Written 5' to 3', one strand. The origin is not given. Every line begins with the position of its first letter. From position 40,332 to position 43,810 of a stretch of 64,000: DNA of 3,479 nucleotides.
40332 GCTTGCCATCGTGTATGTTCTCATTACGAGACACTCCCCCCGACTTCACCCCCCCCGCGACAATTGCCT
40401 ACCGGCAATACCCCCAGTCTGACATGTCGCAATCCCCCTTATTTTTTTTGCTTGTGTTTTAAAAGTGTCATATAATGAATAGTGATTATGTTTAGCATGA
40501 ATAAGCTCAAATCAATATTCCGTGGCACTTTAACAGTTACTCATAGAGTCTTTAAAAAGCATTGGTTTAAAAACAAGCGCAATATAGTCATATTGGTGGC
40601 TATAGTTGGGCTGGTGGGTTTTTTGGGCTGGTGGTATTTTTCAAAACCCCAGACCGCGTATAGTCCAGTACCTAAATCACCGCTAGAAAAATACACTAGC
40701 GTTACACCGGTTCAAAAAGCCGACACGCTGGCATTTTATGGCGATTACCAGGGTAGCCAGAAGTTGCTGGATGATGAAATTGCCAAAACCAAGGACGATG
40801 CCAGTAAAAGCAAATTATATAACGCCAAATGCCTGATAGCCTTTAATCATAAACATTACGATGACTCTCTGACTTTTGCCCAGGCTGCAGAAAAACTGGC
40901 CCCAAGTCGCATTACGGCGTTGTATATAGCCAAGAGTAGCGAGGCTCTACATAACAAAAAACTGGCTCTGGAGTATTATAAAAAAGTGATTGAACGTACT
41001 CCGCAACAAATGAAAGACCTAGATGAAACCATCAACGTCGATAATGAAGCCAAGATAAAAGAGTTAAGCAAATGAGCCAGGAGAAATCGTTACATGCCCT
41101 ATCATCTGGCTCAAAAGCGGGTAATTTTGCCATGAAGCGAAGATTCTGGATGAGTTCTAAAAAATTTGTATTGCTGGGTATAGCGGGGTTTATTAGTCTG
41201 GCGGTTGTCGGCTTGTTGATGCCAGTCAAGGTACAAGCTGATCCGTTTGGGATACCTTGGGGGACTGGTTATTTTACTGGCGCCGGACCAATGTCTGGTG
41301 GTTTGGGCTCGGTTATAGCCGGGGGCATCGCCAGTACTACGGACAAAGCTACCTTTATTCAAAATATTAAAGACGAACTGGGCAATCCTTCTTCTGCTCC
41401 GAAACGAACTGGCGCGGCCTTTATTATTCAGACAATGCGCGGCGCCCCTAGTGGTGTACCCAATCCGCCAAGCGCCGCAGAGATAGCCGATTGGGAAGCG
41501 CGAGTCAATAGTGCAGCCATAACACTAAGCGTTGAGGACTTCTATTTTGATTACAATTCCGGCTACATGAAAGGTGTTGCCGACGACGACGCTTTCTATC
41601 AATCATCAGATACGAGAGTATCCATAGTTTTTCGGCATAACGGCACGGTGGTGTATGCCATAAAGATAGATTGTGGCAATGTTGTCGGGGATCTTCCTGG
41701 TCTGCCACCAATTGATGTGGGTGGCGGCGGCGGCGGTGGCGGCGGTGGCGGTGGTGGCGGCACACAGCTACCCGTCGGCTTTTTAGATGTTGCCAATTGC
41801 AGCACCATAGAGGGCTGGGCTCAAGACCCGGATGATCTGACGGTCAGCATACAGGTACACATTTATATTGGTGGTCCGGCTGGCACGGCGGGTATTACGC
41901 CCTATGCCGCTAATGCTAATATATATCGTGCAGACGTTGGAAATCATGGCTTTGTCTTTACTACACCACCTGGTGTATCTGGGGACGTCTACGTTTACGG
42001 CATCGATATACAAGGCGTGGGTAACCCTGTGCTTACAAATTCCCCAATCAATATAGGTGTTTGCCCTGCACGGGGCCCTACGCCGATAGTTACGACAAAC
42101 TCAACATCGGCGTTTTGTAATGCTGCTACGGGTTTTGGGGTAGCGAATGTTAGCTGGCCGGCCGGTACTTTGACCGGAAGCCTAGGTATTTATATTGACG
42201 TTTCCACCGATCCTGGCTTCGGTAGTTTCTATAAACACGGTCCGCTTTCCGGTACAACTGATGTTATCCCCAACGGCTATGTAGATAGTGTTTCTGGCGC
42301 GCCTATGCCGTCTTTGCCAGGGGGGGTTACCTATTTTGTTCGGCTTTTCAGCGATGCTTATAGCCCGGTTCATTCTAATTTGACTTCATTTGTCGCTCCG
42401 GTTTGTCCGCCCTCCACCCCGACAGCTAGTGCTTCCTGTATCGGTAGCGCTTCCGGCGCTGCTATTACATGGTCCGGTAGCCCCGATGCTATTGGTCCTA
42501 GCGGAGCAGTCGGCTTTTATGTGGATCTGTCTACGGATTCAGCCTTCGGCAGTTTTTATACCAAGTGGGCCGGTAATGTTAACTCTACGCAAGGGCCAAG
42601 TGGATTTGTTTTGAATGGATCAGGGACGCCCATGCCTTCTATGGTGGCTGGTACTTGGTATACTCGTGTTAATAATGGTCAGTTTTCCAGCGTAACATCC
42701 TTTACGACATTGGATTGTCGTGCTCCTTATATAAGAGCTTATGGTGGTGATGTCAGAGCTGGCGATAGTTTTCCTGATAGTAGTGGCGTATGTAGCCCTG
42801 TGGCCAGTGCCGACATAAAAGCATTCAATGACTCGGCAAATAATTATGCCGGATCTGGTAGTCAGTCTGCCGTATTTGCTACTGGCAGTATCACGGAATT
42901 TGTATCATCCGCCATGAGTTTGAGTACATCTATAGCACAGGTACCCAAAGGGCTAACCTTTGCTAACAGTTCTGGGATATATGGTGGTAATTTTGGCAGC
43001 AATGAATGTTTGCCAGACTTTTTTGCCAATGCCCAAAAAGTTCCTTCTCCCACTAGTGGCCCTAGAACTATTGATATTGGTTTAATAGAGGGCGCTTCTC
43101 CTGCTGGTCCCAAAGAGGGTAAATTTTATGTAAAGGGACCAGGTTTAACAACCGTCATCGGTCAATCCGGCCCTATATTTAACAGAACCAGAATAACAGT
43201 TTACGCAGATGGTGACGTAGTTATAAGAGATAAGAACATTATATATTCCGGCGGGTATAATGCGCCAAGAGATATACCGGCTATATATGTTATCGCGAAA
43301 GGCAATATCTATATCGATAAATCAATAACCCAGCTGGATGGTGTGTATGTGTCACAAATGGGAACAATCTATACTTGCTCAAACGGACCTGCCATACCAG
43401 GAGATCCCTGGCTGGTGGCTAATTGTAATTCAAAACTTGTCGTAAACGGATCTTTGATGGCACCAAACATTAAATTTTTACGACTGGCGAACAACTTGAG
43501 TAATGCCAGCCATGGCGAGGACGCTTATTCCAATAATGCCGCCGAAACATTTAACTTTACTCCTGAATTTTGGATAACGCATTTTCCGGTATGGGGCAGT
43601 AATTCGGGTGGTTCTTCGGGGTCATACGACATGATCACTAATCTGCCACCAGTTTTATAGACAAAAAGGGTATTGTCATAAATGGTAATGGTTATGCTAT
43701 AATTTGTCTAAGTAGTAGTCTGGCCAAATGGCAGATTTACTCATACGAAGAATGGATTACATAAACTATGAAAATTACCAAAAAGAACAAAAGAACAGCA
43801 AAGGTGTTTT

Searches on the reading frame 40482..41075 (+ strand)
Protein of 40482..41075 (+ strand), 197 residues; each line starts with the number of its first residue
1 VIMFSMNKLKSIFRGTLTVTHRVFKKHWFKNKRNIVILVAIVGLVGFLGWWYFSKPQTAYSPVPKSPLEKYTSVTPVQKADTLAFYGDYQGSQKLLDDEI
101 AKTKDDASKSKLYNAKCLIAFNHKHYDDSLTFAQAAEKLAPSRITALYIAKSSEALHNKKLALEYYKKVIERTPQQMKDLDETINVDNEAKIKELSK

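Call 11: search_protein_families(library=pfam, proteins=[window:40482-41075:+], max_evalue=0.01)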
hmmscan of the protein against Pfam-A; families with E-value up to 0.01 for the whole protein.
window:40482-41075:+ (197 aa): 2 families
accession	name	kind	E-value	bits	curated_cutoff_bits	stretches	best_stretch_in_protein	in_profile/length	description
PF07719.23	TPR_2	-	0.00024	21.4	27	0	111-142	2-33/34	Tetratricopeptide repeat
PF00515.34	TPR_1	-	0.007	16.6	27.8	0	155-174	13-32/34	Tetratricopeptide repeat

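Call 47: find_related_loci(query=A3, collection=genome_contigs, flank=4000)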
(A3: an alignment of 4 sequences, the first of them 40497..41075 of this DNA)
Query A3 (192 aa) in genome_contigs; peptide patterns used: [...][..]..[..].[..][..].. (x = any residue, [..] = any of these).
263 stretches matched a pattern; 4 encode a relative of the query (tblastn E <= 1e-3); 4 distinct loci.
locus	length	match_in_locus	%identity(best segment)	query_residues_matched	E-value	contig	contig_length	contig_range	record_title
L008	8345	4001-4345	45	57-169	7e-29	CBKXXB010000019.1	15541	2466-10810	MAG TPA_asm: uncultured bacterium isolate SRR29175778_binner123_Refined_11 genome assembly, contig: ERZ27337285.296, who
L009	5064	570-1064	31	26-190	5e-22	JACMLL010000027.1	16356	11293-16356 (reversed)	MAG: Candidatus Saccharibacteria bacterium isolate ES-bin-308 ES-bin-308-contig-k141_4860022, whole genome shotgun seque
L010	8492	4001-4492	32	27-191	4e-17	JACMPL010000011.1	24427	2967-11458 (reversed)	MAG: Candidatus Saccharibacteria bacterium isolate LF-bin-340 FL-bin-340-contig-k141_593128, whole genome shotgun sequen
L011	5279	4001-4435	28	30-187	5e-6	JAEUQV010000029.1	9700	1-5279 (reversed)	MAG: Candidatus Saccharibacteria bacterium isolate new MAG-260 k141_332047, whole genome shotgun sequence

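Call 74: find_encoding_contigs(protein=window:40497-41075:+, flank=3000, max_places=10)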
Protein window:40497-41075:+ (192 aa): 2 contigs read that carry it; 1 place shown.
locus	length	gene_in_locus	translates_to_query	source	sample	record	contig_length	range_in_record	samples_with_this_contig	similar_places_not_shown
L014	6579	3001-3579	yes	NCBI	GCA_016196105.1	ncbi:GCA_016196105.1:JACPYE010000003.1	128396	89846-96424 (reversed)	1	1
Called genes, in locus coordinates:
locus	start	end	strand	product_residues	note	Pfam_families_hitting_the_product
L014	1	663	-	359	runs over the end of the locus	PF01926:MMR_HSR1, PF02421:FeoB_N, PF06071:YchF-GTPase_C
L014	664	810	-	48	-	-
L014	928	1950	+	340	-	-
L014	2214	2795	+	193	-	PF02095:Extensin_1 (weak)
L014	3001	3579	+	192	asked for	-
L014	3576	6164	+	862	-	-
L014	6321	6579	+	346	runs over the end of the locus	PF25216:Volactin (faint), PF11104:PilM_2, PF14450:FtsA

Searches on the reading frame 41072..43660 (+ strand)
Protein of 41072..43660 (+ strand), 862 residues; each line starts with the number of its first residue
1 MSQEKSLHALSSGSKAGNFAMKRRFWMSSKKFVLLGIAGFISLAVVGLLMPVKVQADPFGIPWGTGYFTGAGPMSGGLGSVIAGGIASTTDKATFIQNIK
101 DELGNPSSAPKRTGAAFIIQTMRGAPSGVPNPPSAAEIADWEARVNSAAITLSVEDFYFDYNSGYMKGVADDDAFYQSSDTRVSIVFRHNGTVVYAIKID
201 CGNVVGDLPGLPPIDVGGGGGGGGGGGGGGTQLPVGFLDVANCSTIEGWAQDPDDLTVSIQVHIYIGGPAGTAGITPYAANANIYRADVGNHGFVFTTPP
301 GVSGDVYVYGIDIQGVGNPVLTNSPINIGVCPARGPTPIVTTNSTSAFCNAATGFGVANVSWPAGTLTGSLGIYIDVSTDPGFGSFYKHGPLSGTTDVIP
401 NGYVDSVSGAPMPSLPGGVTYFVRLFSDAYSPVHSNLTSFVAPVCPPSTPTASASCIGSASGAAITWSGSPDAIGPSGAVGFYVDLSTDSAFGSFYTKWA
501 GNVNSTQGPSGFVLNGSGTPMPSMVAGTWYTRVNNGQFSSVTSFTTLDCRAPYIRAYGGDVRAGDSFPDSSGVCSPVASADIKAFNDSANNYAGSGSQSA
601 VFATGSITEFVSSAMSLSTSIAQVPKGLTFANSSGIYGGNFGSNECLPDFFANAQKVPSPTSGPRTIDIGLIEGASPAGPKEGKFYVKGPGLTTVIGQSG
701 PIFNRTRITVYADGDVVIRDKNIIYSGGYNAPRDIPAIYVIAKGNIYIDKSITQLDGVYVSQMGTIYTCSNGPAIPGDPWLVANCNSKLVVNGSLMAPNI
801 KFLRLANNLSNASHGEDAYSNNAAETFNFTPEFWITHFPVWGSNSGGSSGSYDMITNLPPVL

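Call 11: search_protein_families(library=pfam, proteins=[window:41072-43660:+], max_evalue=0.01)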
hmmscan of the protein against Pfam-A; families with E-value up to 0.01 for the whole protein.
window:41072-43660:+ (862 aa): 0 families

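Call 24: find_related_loci(query=window:41072-43660:+, collection=genome_contigs, flank=6000)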
Query window:41072-43660:+ (862 aa) in genome_contigs; peptide patterns used: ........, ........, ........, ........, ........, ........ (x = any residue, [..] = any of these).
46 stretches matched a pattern, but none encodes a relative of the query by tblastn (E <= 1e-3).

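Call 25: find_homologous_proteins(query=window:41072-43660:+, max_evalue=0.00001)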
Query window:41072-43660:+ (862 aa): 16 proteins with E <= 0.00001 among 8000 candidates.
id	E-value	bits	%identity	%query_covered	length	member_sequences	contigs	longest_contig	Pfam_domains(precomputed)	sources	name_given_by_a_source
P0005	5.8e-110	388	43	62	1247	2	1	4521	-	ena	-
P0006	3.3e-81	292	52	22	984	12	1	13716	-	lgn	-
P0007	2.1e-67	247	48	22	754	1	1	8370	-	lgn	-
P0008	3.3e-57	213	38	36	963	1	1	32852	-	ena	-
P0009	1.4e-46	178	36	36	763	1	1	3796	-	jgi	jgi:hypothetical protein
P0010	6.1e-40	156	51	18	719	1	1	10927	-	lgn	-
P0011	4.0e-39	153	37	36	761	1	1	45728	-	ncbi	-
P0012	5.6e-39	153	35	36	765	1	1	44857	-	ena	-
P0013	1.7e-25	108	31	36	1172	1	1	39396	-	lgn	-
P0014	2.5e-24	104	35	21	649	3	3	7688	-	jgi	jgi:hypothetical protein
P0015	1.2e-18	85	31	39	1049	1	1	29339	-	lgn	-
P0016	7.0e-17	80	34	10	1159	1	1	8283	PF01436.28,PF25021.2,PF06739.18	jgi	jgi:hypothetical protein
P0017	1.6e-14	72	38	11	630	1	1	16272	PF05257.23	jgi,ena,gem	-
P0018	3.3e-13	67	38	11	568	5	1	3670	-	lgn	-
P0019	4.6e-8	50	36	10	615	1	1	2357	-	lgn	-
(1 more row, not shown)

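Call 27: find_encoding_contigs(protein=P0011, flank=8000, max_places=3)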
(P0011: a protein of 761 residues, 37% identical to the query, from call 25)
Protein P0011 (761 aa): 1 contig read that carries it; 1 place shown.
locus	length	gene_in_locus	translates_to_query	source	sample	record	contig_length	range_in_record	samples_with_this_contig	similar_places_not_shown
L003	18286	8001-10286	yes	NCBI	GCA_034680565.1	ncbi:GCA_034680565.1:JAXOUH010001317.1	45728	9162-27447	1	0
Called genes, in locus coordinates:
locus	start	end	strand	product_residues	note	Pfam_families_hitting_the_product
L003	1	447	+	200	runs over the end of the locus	-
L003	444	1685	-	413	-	PF02674:Colicin_V (faint), PF00089:Trypsin, PF13365:Trypsin_2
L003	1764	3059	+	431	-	-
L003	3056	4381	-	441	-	PF02518:HATPase_c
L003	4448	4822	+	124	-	PF00072:Response_reg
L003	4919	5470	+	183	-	-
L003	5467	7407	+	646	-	-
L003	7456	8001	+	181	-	PF07719:TPR_2 (faint), PF13432:TPR_16 (faint), PF00515:TPR_1 (faint), PF13181:TPR_8 (faint), PF13176:TPR_7 (faint)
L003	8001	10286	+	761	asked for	-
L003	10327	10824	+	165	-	PF11104:PilM_2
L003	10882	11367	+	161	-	PF11104:PilM_2, PF14450:FtsA, PF25216:Volactin (weak)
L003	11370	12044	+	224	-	-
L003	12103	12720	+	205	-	-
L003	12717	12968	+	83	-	-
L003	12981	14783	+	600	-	PF05157:MshEN, PF00437:T2SSE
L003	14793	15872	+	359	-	PF00437:T2SSE, PF13191:AAA_16 (faint), PF25199:nSTAND_NTPase5 (faint)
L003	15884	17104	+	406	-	PF28597:T2SSF_N (weak), PF00482:T2SSF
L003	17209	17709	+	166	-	PF07963:N_methyl (weak)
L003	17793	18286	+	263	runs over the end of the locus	PF06750:A24_N_bact, PF01478:Peptidase_A24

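Call 28: find_encoding_contigs(protein=P0008, flank=8000, max_places=3)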
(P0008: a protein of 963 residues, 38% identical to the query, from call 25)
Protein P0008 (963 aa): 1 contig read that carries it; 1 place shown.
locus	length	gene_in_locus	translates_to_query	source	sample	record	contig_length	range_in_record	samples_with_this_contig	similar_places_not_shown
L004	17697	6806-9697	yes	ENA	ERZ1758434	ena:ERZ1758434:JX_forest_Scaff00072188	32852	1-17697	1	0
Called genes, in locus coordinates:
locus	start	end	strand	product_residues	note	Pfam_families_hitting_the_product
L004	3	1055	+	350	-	?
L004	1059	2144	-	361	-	PF01926:MMR_HSR1, PF02421:FeoB_N, PF06071:YchF-GTPase_C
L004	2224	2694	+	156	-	PF13673:Acetyltransf_10, PF00583:Acetyltransf_1, PF13508:Acetyltransf_7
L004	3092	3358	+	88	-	-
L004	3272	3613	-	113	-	-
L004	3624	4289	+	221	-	-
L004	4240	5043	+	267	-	PF04203:Sortase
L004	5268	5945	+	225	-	PF01066:CDP-OH_P_transf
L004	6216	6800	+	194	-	-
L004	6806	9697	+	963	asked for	-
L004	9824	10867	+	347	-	PF25216:Volactin (faint), PF11104:PilM_2, PF14450:FtsA (weak)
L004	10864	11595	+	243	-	-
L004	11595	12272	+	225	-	-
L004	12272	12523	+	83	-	-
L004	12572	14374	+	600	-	PF05157:MshEN, PF00437:T2SSE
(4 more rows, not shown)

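Call 29: find_encoding_contigs(protein=P0006, flank=8000, max_places=3)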
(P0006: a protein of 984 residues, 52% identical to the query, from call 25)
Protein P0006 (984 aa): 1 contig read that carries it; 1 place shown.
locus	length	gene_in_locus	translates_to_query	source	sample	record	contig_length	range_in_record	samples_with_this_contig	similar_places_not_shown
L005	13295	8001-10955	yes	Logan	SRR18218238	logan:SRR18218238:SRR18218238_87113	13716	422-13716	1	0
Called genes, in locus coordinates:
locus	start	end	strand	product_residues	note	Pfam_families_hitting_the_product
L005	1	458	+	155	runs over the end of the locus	PF00436:SSB, PF22657:SSB_1 (weak)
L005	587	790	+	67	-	PF01084:Ribosomal_S18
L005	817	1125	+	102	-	-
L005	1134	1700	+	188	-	PF08207:EFP_N, PF01132:EFP, PF09285:Elong-fact-P_C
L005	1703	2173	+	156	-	PF13563:2_5_RNA_ligase2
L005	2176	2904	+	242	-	PF01479:S4, PF01728:FtsJ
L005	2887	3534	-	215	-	PF00027:cNMP_binding, PF13545:HTH_Crp_2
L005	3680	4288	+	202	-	PF14470:bPH_3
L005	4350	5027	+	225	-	PF00156:Pribosyltran (faint)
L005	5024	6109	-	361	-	PF01926:MMR_HSR1, PF02421:FeoB_N, PF06071:YchF-GTPase_C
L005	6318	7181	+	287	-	-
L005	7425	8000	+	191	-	PF13181:TPR_8 (faint)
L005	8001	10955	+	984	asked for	-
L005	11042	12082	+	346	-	PF25216:Volactin (faint), PF11104:PilM_2, PF14450:FtsA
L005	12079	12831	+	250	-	PF05137:PilN (weak)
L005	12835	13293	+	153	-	?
